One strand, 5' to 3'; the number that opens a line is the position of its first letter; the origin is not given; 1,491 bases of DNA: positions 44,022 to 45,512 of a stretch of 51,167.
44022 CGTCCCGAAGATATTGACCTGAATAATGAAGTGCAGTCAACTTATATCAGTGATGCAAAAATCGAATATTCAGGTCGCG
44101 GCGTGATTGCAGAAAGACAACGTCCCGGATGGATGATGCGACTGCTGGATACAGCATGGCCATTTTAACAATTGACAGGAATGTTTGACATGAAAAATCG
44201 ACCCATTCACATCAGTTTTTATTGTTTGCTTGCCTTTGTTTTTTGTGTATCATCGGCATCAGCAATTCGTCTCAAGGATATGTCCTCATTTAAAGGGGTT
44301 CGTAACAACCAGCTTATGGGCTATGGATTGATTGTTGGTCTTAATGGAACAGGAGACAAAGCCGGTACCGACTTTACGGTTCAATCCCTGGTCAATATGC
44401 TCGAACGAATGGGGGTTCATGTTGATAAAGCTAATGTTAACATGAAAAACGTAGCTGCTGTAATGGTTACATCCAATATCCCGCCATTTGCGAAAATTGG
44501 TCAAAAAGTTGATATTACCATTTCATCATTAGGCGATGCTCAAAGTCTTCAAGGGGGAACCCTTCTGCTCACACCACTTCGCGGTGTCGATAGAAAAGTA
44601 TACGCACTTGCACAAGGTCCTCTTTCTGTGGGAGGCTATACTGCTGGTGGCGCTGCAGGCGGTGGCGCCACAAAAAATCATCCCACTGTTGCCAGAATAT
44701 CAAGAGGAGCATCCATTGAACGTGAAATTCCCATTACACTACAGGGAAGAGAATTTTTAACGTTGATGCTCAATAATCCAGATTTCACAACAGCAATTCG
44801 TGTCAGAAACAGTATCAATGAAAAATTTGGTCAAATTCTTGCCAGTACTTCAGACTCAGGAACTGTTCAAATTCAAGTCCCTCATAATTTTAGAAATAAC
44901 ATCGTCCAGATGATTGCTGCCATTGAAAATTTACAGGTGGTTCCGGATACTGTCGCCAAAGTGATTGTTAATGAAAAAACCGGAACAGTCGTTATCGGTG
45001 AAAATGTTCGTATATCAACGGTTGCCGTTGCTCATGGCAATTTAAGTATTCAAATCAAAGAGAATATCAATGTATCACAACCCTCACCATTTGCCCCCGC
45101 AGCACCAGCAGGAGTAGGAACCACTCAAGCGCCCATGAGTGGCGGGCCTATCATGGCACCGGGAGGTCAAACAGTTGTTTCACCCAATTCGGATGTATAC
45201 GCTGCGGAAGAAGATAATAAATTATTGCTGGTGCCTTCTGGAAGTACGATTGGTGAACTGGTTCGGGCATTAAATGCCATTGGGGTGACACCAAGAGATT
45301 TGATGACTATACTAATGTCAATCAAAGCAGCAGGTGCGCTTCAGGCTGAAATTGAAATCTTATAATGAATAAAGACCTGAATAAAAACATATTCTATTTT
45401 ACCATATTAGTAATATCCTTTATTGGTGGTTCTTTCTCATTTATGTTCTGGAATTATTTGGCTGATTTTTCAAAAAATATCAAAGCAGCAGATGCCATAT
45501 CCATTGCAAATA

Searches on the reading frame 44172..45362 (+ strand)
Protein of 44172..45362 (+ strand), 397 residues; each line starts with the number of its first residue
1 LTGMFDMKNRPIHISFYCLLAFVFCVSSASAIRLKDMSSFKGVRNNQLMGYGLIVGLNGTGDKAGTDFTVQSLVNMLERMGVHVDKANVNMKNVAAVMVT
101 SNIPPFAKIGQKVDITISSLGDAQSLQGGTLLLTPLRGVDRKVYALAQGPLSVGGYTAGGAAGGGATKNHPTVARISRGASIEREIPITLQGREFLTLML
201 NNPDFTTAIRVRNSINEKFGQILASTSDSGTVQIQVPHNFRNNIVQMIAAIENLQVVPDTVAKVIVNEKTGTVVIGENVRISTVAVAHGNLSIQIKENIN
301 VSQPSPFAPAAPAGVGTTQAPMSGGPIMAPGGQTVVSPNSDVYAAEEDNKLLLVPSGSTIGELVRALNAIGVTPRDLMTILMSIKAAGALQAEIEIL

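Call 4: search_protein_families(library=pfam, proteins=[window:44172-45362:+], max_evalue=0.1)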
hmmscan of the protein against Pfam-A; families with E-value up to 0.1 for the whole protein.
window:44172-45362:+ (397 aa): 2 families
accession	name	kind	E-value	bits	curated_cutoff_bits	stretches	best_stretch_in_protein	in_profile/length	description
PF02119.21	FlgI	-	2.1e-136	454.8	25.3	1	33-396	1-343/343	Flagellar P-ring protein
PF20075.5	DUF6471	-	0.0068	16.7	26.8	0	68-92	18-42/65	Domain of unknown function (DUF6471)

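Call 16: find_related_loci(query=window:44172-45362:+, collection=genome_contigs, flank=4000)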
Query window:44172-45362:+ (397 aa) in genome_contigs; peptide patterns used: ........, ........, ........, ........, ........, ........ (x = any residue, [..] = any of these).
86 stretches matched a pattern; 5 encode a relative of the query (tblastn E <= 1e-3); 5 distinct loci.
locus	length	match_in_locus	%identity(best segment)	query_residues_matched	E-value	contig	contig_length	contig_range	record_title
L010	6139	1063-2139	56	16-397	4e-136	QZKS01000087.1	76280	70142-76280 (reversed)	MAG: Desulfobacteraceae bacterium isolate SURF_7 Ga0104751_1000348, whole genome shotgun sequence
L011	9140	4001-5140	53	12-397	3e-117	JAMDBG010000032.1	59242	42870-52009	MAG: Deltaproteobacteria bacterium isolate FK_Sedi_B_Bin.221 NODE_1226_length_59242_cov_4.38939, whole genome shotgun se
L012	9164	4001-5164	53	16-397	2e-111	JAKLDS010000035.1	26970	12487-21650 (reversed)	MAG: Deltaproteobacteria bacterium isolate RA.bin115 RA.bin115_35, whole genome shotgun sequence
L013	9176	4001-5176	53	7-397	1e-107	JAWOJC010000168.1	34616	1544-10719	MAG: Smithellaceae bacterium isolate CWP6-1.bin.28 k191_1549934, whole genome shotgun sequence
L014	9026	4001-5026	48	33-397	1e-98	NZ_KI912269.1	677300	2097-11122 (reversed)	Holophaga foetida DSM 6591 HolfoDRAFT_HFA.2, whole genome shotgun sequence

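Call 49: find_homologous_proteins(query=window:44172-45362:+, max_evalue=1e-60)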
Query window:44172-45362:+ (397 aa): 7988 proteins with E <= 1e-60 among 8000 candidates; the best 120 are listed.
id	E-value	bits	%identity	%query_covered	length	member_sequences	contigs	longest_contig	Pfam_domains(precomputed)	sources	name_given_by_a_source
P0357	1.1e-246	836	100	98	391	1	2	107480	PF02119.22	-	-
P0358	2.8e-231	785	93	98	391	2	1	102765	PF02119.22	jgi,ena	-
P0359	1.2e-227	773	91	98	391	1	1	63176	PF02119.22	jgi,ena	-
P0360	1.3e-215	733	86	98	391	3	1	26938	PF02119.22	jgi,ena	-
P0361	7.2e-214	728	85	98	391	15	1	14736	PF02119.22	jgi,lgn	jgi:flagellar P-ring protein precursor FlgI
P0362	3.6e-212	722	93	91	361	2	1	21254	PF02119.22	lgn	-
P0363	5.9e-190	649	77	95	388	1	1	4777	PF02119.22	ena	-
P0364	1.2e-182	625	74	97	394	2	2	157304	PF02119.22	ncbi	ncbi:flagellar P-ring protein [Candidatus Magnetomoraceae bacterium gMMP-1]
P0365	1.3e-180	618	72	98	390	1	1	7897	PF02119.22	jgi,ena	-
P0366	1.6e-178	611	72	98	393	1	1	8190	PF02119.22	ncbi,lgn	-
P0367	4.6e-178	610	70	99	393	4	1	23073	PF02119.22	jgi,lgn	-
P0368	2.3e-177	608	70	98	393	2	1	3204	PF02119.22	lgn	-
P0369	1.3e-176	605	71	98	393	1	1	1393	PF02119.22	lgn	-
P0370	2.3e-176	604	70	99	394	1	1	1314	PF02119.22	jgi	jgi:flagellar P-ring protein precursor FlgI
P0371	7.6e-176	603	71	98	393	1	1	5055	PF02119.22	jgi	jgi:flagellar P-ring protein precursor FlgI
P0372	4.5e-175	600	69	99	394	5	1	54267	PF02119.22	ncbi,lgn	-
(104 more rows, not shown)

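Call 50: find_encoding_contigs(protein=P0360, flank=4000, max_places=1)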
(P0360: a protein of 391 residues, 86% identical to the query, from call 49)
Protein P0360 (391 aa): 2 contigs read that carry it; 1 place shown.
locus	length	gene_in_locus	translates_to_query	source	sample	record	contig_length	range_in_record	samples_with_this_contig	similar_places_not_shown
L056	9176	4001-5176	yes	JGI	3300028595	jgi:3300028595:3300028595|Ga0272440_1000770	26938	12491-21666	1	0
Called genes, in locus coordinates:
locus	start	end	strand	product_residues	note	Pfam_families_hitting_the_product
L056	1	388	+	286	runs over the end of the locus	-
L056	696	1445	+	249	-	PF00460:Flg_bb_rod (weak), PF22692:LlgE_F_G_D1, PF06429:Flg_bbr_C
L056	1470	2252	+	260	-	PF00460:Flg_bb_rod, PF22692:LlgE_F_G_D1, PF06429:Flg_bbr_C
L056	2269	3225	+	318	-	PF13144:ChapFlgA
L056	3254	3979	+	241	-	PF02107:FlgH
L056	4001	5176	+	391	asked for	PF02119:FlgI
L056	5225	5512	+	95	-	PF10135:Rod-binding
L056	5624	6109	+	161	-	PF05130:FlgN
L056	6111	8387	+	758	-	PF00460:Flg_bb_rod (faint), PF22638:FlgK_D1, PF06429:Flg_bbr_C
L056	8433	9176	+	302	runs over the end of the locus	PF00669:Flagellin_N, PF00700:Flagellin_C (weak)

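Call 51: find_encoding_contigs(protein=P0361, flank=4000, max_places=1)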
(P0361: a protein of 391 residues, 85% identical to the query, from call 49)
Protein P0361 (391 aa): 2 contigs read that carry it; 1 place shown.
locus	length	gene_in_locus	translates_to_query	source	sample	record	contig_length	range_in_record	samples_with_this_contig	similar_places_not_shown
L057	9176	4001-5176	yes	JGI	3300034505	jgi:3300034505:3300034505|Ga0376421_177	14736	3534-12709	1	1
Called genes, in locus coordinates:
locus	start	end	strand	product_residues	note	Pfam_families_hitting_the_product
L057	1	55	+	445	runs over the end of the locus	PF00072:Response_reg, PF00512:HisKA, PF02518:HATPase_c, PF13589:HATPase_c_3 (weak), PF14501:HATPase_c_5 (weak)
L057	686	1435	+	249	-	PF00460:Flg_bb_rod (weak), PF22692:LlgE_F_G_D1, PF06429:Flg_bbr_C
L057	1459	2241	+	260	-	PF00460:Flg_bb_rod, PF22692:LlgE_F_G_D1, PF06429:Flg_bbr_C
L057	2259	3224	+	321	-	PF08666:SAF (weak), PF13144:ChapFlgA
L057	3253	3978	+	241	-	PF02107:FlgH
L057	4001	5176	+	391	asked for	PF02119:FlgI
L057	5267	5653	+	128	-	PF10135:Rod-binding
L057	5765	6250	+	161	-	PF05130:FlgN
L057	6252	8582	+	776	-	PF00460:Flg_bb_rod (faint), PF22638:FlgK_D1, PF06429:Flg_bbr_C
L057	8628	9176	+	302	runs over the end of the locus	PF00669:Flagellin_N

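Call 52: find_encoding_contigs(protein=P0364, flank=4000, max_places=2)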
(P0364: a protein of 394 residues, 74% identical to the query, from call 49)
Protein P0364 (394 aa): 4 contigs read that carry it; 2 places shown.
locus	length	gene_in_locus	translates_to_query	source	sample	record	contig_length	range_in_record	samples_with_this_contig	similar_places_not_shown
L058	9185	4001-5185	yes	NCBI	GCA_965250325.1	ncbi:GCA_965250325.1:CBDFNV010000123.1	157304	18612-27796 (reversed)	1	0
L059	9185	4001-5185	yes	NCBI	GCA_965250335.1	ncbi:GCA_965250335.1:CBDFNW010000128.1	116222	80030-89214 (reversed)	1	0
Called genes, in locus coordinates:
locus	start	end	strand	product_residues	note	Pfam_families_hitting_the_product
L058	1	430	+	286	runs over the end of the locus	PF16575:CLP1_P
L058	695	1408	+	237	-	PF00460:Flg_bb_rod (weak), PF22692:LlgE_F_G_D1, PF06429:Flg_bbr_C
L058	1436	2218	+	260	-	PF00460:Flg_bb_rod, PF22692:LlgE_F_G_D1, PF06429:Flg_bbr_C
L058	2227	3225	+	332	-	PF08666:SAF (weak), PF13144:ChapFlgA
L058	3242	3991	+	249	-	PF02107:FlgH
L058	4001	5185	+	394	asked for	PF02119:FlgI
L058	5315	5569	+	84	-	-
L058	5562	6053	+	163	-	-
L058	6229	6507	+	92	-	PF10135:Rod-binding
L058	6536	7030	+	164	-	PF05130:FlgN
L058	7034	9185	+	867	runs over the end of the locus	PF00460:Flg_bb_rod (weak), PF22638:FlgK_D1, PF06429:Flg_bbr_C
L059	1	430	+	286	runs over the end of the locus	PF16575:CLP1_P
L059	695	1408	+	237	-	PF00460:Flg_bb_rod (weak), PF22692:LlgE_F_G_D1, PF06429:Flg_bbr_C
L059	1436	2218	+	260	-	PF00460:Flg_bb_rod, PF22692:LlgE_F_G_D1, PF06429:Flg_bbr_C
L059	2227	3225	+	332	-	PF08666:SAF (weak), PF13144:ChapFlgA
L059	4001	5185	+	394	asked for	PF02119:FlgI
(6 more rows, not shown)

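Call 56: search_protein_families(library=pfam, proteins=[L058:5315-5566:+, L058:5562-6050:+], max_evalue=1)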
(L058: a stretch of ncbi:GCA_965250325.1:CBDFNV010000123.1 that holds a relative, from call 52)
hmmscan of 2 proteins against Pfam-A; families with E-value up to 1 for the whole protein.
L058:5315-5566:+ (84 aa): 0 families

L058:5562-6050:+ (163 aa): 8 families
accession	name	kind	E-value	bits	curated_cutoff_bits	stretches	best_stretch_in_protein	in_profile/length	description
PF01850.27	PIN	-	0.00059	20.9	23.6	1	4-148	1-117/120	PIN domain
PF12773.13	DZR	-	0.0014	19.1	27.3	1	87-117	7-37/45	Double zinc ribbon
PF20173.3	ZnF_RZ-type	-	0.035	14.1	27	1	94-121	21-48/54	RZ type zinc finger domain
PF25370.1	HTH_74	-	0.045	14.2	25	1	97-119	6-28/41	HTH three-helical bundle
PF24046.1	At4g08330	-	0.06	13.8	27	1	69-102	56-88/129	At4g08330 beta-tent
PF16278.11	zf-C2HE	-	0.085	13.7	30.1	1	79-105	24-50/63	C2HE / C2H2 / C2HC zinc-binding finger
PF22289.1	DmmA-like_C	-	0.16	12.4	27.4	0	105-119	19-33/44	Dimethylamine monooxygenase subunit DmmA-like, C-terminal domain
PF18319.7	Zn_ribbon_PriA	-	0.71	10.3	26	1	87-101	11-25/27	PriA DNA helicase Cys-rich region (CRR) domain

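Call 65: find_encoding_contigs(protein=P0358, flank=3000, max_places=1)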
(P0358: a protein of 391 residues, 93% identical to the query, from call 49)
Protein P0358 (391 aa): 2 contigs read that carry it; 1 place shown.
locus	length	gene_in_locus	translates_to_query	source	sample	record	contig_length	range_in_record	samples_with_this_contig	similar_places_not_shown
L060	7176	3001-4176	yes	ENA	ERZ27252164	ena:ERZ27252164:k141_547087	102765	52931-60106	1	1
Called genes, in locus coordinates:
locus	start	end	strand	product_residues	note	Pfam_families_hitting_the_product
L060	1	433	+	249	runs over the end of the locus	PF00460:Flg_bb_rod (weak), PF22692:LlgE_F_G_D1, PF06429:Flg_bbr_C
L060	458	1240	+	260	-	PF00460:Flg_bb_rod, PF22692:LlgE_F_G_D1, PF06429:Flg_bbr_C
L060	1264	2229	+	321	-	PF13144:ChapFlgA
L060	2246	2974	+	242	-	PF02107:FlgH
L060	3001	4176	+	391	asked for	PF02119:FlgI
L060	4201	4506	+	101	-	PF10135:Rod-binding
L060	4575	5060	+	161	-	PF05130:FlgN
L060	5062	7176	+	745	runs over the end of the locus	PF22638:FlgK_D1, PF06429:Flg_bbr_C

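Call 66: find_encoding_contigs(protein=P0363, flank=3000, max_places=1)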
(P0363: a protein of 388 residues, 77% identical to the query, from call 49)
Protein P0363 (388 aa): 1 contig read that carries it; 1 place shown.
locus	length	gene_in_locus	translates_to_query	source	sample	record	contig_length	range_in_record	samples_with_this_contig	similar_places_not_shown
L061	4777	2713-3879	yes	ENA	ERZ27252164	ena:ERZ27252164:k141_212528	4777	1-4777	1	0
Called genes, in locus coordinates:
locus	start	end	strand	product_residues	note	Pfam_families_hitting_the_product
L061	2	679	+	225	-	?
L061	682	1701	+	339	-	PF08666:SAF, PF13144:ChapFlgA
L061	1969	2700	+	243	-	PF02107:FlgH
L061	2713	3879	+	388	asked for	PF02119:FlgI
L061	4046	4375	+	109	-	PF10135:Rod-binding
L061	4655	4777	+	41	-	?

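Call 67: find_encoding_contigs(protein=P0372, flank=3000, max_places=1)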
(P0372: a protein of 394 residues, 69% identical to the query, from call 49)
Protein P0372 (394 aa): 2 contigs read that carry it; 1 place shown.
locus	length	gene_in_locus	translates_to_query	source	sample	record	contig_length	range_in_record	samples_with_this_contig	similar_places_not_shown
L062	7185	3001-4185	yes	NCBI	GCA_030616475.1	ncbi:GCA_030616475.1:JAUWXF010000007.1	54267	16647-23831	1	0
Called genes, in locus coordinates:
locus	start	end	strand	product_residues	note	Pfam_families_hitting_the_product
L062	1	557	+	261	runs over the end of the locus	PF00460:Flg_bb_rod, PF22692:LlgE_F_G_D1, PF06429:Flg_bbr_C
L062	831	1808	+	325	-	PF08666:SAF, PF13144:ChapFlgA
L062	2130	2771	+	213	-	PF02107:FlgH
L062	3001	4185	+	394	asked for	PF02119:FlgI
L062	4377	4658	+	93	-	PF10135:Rod-binding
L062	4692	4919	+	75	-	-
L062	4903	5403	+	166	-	PF05130:FlgN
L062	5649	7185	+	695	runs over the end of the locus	PF00460:Flg_bb_rod (weak), PF22638:FlgK_D1, PF06429:Flg_bbr_C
